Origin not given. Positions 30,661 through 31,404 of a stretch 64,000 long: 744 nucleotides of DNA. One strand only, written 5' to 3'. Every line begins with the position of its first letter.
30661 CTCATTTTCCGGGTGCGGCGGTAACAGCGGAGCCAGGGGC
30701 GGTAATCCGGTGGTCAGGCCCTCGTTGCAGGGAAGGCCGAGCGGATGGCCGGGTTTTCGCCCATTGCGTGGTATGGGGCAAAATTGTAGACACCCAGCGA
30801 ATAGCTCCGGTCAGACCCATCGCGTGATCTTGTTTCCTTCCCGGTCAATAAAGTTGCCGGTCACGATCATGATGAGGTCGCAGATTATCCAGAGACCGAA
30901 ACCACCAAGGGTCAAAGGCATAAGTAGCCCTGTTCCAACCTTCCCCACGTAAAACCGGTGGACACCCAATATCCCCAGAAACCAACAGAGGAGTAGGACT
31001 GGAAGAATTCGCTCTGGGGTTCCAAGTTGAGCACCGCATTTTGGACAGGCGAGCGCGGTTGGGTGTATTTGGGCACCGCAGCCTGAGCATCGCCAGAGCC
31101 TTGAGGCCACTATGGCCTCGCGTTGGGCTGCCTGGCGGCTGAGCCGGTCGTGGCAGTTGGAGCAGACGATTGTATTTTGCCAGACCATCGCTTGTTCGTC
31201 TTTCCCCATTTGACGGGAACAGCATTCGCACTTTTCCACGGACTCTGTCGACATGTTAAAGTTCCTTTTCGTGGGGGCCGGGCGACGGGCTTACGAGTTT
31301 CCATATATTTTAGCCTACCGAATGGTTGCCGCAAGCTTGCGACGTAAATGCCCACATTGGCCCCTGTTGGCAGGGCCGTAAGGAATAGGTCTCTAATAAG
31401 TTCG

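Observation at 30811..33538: Undescribed two-gene cassette: a large HNH-nuclease/TPR protein with a zinc-ribbon/TM2 membrane protein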

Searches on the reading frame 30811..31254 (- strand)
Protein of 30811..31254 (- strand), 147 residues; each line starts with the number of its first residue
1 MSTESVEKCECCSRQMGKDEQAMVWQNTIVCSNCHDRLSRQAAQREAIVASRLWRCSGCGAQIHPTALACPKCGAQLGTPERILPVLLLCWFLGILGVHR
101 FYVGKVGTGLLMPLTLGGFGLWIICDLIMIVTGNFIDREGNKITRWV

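Call 4: search_protein_families(library=pfam, proteins=[window:30811-31254:-], max_evalue=0.1)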
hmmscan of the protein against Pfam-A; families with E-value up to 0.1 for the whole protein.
window:30811-31254:- (147 aa): 12 families
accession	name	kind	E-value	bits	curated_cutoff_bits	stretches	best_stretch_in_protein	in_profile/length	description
PF05154.21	TM2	-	3.3e-15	56.5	27.9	1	86-128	8-51/51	TM2 domain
PF12760.12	Zn_ribbon_IS1595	-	3.3e-05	24.2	25.4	1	22-62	12-46/46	Transposase zinc-ribbon domain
PF12773.13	DZR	-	6.5e-05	23.5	27.3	2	56-77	1-22/45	Double zinc ribbon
PF12172.15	zf-ChsH2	-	0.0001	22.4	23.2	1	55-75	13-33/37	ChsH2, rubredoxin-like zinc ribbon domain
PF13240.11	Zn_Ribbon_1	-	0.00015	21.9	25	1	56-77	2-23/23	zinc-ribbon domain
PF13248.11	Zn_ribbon_3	-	0.00015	21.5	27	1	55-76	4-25/26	zinc-ribbon domain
PF10058.14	Zn_ribbon_10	-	0.015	15.5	24.2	0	16-62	10-53/54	ER junction formation factor lunapark, zinc ribbon finger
PF00412.28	LIM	-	0.026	15.2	22.9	0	8-37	28-56/58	LIM domain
PF17032.10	Zn_ribbon_15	-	0.031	15.5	28.9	0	9-74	40-73/73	zinc-ribbon family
PF10005.14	Zn_ribbon_DZR_6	-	0.037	15.2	23.4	0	54-78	2-26/93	zinc-ribbon domain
PF07282.18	Cas12f1-like_TNB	-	0.039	14.6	26.3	1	29-64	29-51/60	Cas12f1-like, TNB domain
PF14446.12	Prok-RING_1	-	0.046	14.1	29.1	0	55-75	6-28/54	Prokaryotic RING finger family 1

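Call 5: search_protein_families(library=padloc, proteins=[window:30811-31254:-], max_evalue=0.1)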
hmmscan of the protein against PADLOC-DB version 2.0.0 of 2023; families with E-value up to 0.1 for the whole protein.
window:30811-31254:- (147 aa): 1 family
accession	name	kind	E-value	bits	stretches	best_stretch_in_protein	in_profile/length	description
PDLC00035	DruE3|DruE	-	0.049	9.2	1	23-82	1349-1406/1460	SNF2 family N-terminal domain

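Call 12: search_protein_families(library=ncbifam, proteins=[window:30811-31254:-], max_evalue=0.1)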
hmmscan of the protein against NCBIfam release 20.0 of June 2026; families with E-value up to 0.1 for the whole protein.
window:30811-31254:- (147 aa): 3 families
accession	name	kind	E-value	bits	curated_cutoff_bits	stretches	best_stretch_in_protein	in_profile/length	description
TIGR03508.1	decahem_SO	subfamily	0.0056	16.2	192.2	1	6-66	189-254/258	DmsE family decaheme c-type cytochrome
NF011481.0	PRK14890.1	equivalog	0.0072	16.3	61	1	54-76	10-36/61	putative Zn-ribbon RNA-binding protein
NF001753.0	PRK00481.1-3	subfamily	0.096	11.6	243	1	28-66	122-162/252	NAD-dependent protein deacylase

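Call 17: find_homologous_proteins(query=window:30811-31254:-)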
Query window:30811-31254:- (147 aa): 891 proteins with E <= 0.001 among 910 candidates; the best 120 are listed.
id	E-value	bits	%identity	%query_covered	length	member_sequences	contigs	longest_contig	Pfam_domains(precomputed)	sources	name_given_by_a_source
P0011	2.9e-93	328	97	100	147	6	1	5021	PF12773.14,PF05154.22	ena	-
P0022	6.7e-41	158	49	48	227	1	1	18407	PF05154.22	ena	-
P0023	4.5e-38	149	56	46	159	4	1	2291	PF05154.22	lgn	-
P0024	2.5e-36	143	59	46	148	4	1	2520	PF05154.22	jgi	jgi:TM2 domain-containing membrane protein YozV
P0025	2.8e-36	143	62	44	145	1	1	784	PF05154.22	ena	-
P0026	2.8e-36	143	56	44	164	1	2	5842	PF05154.22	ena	-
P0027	1.0e-35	141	56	46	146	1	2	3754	PF05154.22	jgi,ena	-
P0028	2.7e-35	140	57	46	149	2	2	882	PF05154.22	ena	-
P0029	8.2e-35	138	60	69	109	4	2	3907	PF05154.22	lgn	-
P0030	2.5e-34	137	60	69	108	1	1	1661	PF05154.22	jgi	-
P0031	1.9e-33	134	62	62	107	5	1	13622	PF05154.22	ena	-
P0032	7.1e-33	132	61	69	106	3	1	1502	PF05154.22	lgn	-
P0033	9.6e-33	131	58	44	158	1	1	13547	PF05154.22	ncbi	-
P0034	1.1e-32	131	58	40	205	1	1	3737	PF05154.22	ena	-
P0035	1.4e-32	131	58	65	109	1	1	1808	PF05154.22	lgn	-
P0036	1.4e-32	131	62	67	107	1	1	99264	PF05154.22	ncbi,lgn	-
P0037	1.6e-32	131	52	47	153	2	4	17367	PF05154.22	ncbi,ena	-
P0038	2.6e-32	130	54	46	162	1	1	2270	PF05154.22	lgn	-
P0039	3.0e-32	130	51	47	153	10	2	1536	PF05154.22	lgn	-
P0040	4.2e-32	129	59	67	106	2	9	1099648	PF05154.22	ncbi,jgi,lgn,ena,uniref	ncbi:NINE protein [Pseudoduganella sp. RAF53_2]|uniref:NINE protein n=1 Tax=unclassified Pseudodugan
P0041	9.8e-32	128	55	69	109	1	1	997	PF05154.22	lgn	-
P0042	1.1e-31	128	59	69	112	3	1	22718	PF05154.22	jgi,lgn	jgi:TM2 domain-containing membrane protein YozV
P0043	4.0e-31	126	55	69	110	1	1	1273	PF05154.22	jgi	jgi:TM2 domain-containing membrane protein YozV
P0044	6.8e-31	125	60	63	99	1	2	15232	PF05154.22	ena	-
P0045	8.4e-31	125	59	63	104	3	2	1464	PF05154.22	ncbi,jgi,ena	jgi:hypothetical protein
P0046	1.7e-30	124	57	69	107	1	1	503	PF05154.22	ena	-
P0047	1.7e-30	124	58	62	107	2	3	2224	PF05154.22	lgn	-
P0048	2.7e-30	123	57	65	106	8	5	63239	PF05154.22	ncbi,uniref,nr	ncbi:TM2 domain-containing protein [Undibacterium jejuense]|uniref:TM2 domain-containing protein n=1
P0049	3.5e-30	123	60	67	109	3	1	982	PF05154.22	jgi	jgi:TM2 domain-containing membrane protein YozV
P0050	3.5e-30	123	60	63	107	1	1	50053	PF05154.22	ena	-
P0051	4.5e-30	123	57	67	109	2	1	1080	PF05154.22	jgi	jgi:TM2 domain-containing membrane protein YozV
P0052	5.2e-30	123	61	62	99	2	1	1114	PF05154.22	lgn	-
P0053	7.0e-30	122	57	63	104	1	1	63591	PF05154.22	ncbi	-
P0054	7.3e-30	122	52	69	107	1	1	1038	PF05154.22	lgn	-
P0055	7.5e-30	122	57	69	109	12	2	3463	PF05154.22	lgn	-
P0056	9.5e-30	122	54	67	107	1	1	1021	PF05154.22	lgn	-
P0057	9.6e-30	122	59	39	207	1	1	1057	PF05154.22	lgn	-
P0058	1.2e-29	121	55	67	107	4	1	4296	PF12773.14,PF05154.22,PF13248.12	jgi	jgi:TM2 domain-containing membrane protein YozV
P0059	1.3e-29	121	59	69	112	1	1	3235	PF05154.22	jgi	jgi:TM2 domain-containing membrane protein YozV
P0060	1.3e-29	121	56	65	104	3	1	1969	PF05154.22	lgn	-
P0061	1.4e-29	121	55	65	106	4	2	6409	PF05154.22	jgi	-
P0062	1.8e-29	121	55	67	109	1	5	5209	PF05154.22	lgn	-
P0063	1.9e-29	121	54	67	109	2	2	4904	PF05154.22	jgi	jgi:TM2 domain-containing membrane protein YozV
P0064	3.5e-29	120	55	67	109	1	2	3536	PF05154.22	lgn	-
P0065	3.9e-29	120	60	62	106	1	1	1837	PF13240.12,PF05154.22,PF13248.12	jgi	jgi:TM2 domain-containing membrane protein YozV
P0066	6.2e-29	119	53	66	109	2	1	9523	PF05154.22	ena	-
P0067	6.8e-29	119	54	67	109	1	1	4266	PF05154.22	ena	-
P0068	8.8e-29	119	58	63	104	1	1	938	PF05154.22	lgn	-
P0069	4.1e-28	116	47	54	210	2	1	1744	PF05154.22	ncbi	-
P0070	5.0e-28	116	52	67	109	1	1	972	PF05154.22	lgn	-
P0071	7.1e-28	116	58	37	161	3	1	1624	PF05154.22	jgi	-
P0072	2.0e-27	114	51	67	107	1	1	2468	PF05154.22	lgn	-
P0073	2.0e-27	114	49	69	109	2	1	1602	PF05154.22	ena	-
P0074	2.2e-27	114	50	73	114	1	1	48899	PF13240.12,PF05154.22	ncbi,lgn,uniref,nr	ncbi:TM2 domain-containing protein [Polycladidibacter stylochi]|uniref:TM2 domain-containing protein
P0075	2.6e-27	114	51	69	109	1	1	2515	PF05154.22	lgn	-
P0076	3.3e-27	113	61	61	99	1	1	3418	PF13240.12,PF05154.22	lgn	-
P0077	3.6e-27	113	55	63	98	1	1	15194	PF13240.12,PF05154.22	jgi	jgi:TM2 domain-containing membrane protein YozV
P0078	3.6e-27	113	55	63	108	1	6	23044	PF05154.22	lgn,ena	-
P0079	3.7e-27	113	55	63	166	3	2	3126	PF05154.22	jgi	jgi:hypothetical protein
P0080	5.5e-27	113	54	67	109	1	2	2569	PF05154.22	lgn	-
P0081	5.7e-27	113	55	61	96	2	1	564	PF05154.22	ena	-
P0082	7.2e-27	112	50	70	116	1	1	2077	PF05154.22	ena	-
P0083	1.1e-26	112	51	74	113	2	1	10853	PF05154.22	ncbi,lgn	-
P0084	1.2e-26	112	55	62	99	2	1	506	PF13240.12,PF05154.22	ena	-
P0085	1.9e-26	111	58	62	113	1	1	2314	PF05154.22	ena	-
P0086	2.3e-26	111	46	76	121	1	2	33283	PF05154.22,PF13248.12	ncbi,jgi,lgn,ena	jgi:TM2 domain-containing membrane protein YozV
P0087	2.7e-26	110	50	69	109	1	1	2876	PF05154.22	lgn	-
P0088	2.8e-26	110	56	60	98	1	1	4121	PF13240.12,PF05154.22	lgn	-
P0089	3.3e-26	110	48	42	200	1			PF05154.22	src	-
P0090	4.6e-26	110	57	62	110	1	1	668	PF05154.22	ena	-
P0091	4.8e-26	110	56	62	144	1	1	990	PF05154.22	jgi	jgi:hypothetical protein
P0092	6.8e-26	109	54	62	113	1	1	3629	PF05154.22,PF13248.12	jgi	jgi:TM2 domain-containing membrane protein YozV/ribosomal protein L40E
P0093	7.5e-26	109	55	62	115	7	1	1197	PF05154.22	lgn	-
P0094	1.1e-25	108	62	31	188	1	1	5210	PF05154.22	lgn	-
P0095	1.3e-25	108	57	60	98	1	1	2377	PF13240.12,PF05154.22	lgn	-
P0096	1.5e-25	108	54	63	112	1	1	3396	PF05154.22,PF13248.12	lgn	-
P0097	2.6e-25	107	45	69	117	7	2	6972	PF13240.12,PF05154.22,PF13248.12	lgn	-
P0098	2.6e-25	107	54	62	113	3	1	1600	PF05154.22,PF13248.12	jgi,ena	-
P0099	3.6e-25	107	54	65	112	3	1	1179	PF05154.22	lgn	-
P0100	3.9e-25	107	59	62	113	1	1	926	PF05154.22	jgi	-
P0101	5.0e-25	106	53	62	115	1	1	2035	PF05154.22,PF13248.12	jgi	jgi:TM2 domain-containing membrane protein YozV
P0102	6.3e-25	106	50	62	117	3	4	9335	PF13240.12,PF05154.22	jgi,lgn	jgi:TM2 domain-containing membrane protein YozV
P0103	6.9e-25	106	53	63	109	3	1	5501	PF05154.22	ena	-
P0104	7.2e-25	106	55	60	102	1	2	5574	PF05154.22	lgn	-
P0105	7.8e-25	106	48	74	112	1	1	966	PF05154.22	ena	-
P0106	8.6e-25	106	49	74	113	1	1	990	PF05154.22,PF13248.12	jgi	jgi:hypothetical protein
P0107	1.0e-24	105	56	60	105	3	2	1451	PF05154.22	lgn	-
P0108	1.1e-24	105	55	62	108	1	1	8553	PF05154.22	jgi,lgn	jgi:TM2 domain-containing membrane protein YozV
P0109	1.6e-24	105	54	62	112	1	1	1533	PF05154.22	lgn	-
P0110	1.8e-24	105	56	60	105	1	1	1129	PF05154.22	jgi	-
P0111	1.8e-24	105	53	63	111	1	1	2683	PF05154.22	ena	-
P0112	3.8e-24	103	51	63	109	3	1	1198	PF05154.22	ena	-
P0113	4.0e-24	103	53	62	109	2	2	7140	PF05154.22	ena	-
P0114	4.9e-24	103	44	69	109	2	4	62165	PF05154.22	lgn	-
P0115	4.9e-24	103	52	63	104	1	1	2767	PF05154.22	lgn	-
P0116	5.1e-24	103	53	63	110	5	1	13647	PF05154.22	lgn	-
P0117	6.3e-24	103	53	62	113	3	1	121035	PF05154.22,PF13248.12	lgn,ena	-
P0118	6.6e-24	103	54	62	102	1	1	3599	PF05154.22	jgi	jgi:TM2 domain-containing membrane protein YozV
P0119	8.5e-24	102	53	62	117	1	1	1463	PF05154.22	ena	-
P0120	8.8e-24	102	60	54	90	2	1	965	PF05154.22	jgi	jgi:TM2 domain-containing membrane protein YozV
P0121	1.1e-23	102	56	60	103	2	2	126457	PF05154.22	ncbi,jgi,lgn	-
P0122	1.4e-23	102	53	62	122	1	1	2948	PF05154.22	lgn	-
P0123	1.5e-23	102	51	65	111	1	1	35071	PF05154.22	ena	-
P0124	1.5e-23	101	50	71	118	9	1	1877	PF05154.22,PF13248.12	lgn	-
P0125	1.6e-23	101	56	59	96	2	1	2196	PF13240.12,PF05154.22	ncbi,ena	-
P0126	2.0e-23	101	55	61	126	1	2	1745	PF05154.22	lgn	-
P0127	2.3e-23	101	46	69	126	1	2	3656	PF05154.22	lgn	-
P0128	2.3e-23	101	44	73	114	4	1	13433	PF05154.22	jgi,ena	jgi:TM2 domain-containing membrane protein YozV/ribosomal protein L40E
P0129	2.5e-23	101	51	63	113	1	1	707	PF05154.22,PF13248.12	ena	-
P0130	3.7e-23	100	53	61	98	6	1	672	PF13240.12,PF05154.22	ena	-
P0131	4.3e-23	100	55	61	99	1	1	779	PF05154.22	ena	-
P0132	4.8e-23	100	59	61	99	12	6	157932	PF13240.12,PF05154.22,PF13248.12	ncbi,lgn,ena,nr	ncbi:MAG: NINE protein [Alistipes sp.]|nr:NINE protein [Alistipes sp.]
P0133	5.1e-23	100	55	61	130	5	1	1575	PF05154.22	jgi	-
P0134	5.4e-23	100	59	52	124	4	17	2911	PF10571.16,PF05154.22,PF13248.12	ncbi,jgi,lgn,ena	-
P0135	8.1e-23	99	65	46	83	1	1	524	PF05154.22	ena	-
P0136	8.3e-23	99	53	60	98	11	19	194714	PF05154.22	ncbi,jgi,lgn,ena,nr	ncbi:MAG: TM2 domain-containing protein [Bacteroidaceae bacterium]|jgi:TM2 domain-containing membran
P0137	8.7e-23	99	49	64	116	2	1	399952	PF05154.22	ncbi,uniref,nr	ncbi:TM2 domain-containing protein [Pseudovibrio sp. SPO723]|uniref:TM2 domain-containing protein n=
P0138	9.0e-23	99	50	62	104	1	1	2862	PF05154.22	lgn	-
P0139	1.0e-22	99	53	62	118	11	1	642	PF05154.22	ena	-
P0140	1.1e-22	99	51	63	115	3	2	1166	PF05154.22,PF13248.12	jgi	jgi:TM2 domain-containing membrane protein YozV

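Call 26: search_protein_families(library=phrogs, proteins=[window:30811-31254:-], max_evalue=0.1)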
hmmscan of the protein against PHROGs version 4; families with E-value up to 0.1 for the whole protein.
window:30811-31254:- (147 aa): 13 families
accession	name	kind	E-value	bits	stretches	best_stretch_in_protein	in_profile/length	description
phrog_10292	-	unknown function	6.5e-15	56.3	1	53-128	3-82/136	-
phrog_8793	-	unknown function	5.9e-10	40.5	1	88-130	9-51/81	-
phrog_10772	-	unknown function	1.5e-08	35.8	1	86-132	9-55/82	-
phrog_22651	-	unknown function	4.2e-06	28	1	88-130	9-51/111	-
phrog_10680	-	unknown function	1.4e-05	26.2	1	86-111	81-106/144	-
phrog_33436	-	unknown function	6.9e-05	24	1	88-131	9-51/117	-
phrog_14275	-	unknown function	0.0011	19.7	1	52-109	2-55/178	-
phrog_32725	-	unknown function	0.0035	18.5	1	89-124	38-76/106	-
phrog_27357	-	unknown function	0.011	17.1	1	88-143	42-97/112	-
phrog_6586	-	unknown function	0.02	15.8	1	54-78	4-28/129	-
phrog_9868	-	unknown function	0.028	15.8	1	8-48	4-45/89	-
phrog_2546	-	unknown function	0.053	14.8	1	55-78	2-25/180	-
phrog_38187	-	unknown function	0.066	14.3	1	54-78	4-28/144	-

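Call 75: find_encoding_contigs(protein=P0022, flank=5000, max_places=2)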
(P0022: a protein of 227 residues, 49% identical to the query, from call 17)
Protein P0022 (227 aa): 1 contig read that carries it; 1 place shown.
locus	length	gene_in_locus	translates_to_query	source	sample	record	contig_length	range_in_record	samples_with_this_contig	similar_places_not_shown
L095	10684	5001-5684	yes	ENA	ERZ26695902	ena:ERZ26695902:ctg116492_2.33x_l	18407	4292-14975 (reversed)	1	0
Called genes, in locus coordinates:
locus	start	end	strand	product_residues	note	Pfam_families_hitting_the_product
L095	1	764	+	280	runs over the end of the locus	PF00941:FAD_binding_5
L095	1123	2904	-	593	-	PF01411:tRNA-synt_2c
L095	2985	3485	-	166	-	PF05154:TM2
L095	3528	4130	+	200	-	-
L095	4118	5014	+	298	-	PF05987:DUF898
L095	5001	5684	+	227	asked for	PF05154:TM2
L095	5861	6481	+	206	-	PF05987:DUF898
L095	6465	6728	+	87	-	-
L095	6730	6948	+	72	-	PF05154:TM2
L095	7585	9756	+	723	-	PF08267:Meth_synt_1, PF01717:Meth_synt_2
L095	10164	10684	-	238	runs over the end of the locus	PF03793:PASTA (weak)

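Call 76: find_encoding_contigs(protein=P0037, flank=5000, max_places=3)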
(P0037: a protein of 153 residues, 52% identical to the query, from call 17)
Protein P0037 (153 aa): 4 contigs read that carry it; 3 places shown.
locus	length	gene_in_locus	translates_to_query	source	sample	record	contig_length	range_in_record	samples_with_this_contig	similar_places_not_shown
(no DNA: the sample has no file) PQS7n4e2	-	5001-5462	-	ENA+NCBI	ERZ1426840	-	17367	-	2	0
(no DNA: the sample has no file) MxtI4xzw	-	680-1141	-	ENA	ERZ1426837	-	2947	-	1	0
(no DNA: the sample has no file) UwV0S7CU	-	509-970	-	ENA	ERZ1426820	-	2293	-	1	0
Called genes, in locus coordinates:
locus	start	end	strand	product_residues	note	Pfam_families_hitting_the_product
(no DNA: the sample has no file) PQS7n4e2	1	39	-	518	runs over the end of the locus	PF00004:AAA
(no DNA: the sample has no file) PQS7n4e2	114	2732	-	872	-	PF07635:PSCyt1, PF07583:PSCyt2, PF07587:PSD1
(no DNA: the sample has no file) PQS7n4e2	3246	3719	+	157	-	PF01842:ACT, PF22629:ACT_AHAS_ss, PF13710:ACT_5, PF10369:ALS_ss_C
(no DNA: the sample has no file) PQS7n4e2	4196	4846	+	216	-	PF07991:KARI_N, PF01450:KARI_C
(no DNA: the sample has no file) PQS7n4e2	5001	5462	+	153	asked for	PF05154:TM2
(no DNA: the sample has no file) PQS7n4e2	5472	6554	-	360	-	PF02470:MlaD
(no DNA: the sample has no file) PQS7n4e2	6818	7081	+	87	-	PF00708:Acylphosphatase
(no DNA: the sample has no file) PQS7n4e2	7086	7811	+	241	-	PF00149:Metallophos, PF12850:Metallophos_2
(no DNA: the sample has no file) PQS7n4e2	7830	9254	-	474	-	PF00875:DNA_photolyase, PF03441:FAD_binding_7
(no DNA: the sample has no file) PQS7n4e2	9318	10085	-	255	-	PF06283:ThuA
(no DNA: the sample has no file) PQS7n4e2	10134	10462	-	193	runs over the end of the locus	PF24827:AstE_AspA_cat (weak)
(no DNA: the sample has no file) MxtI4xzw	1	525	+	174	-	?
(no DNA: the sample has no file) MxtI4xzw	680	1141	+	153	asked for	PF05154:TM2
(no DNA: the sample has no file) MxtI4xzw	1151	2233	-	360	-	PF02470:MlaD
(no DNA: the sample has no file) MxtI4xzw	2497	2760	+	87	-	PF00708:Acylphosphatase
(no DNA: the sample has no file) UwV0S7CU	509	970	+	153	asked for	PF05154:TM2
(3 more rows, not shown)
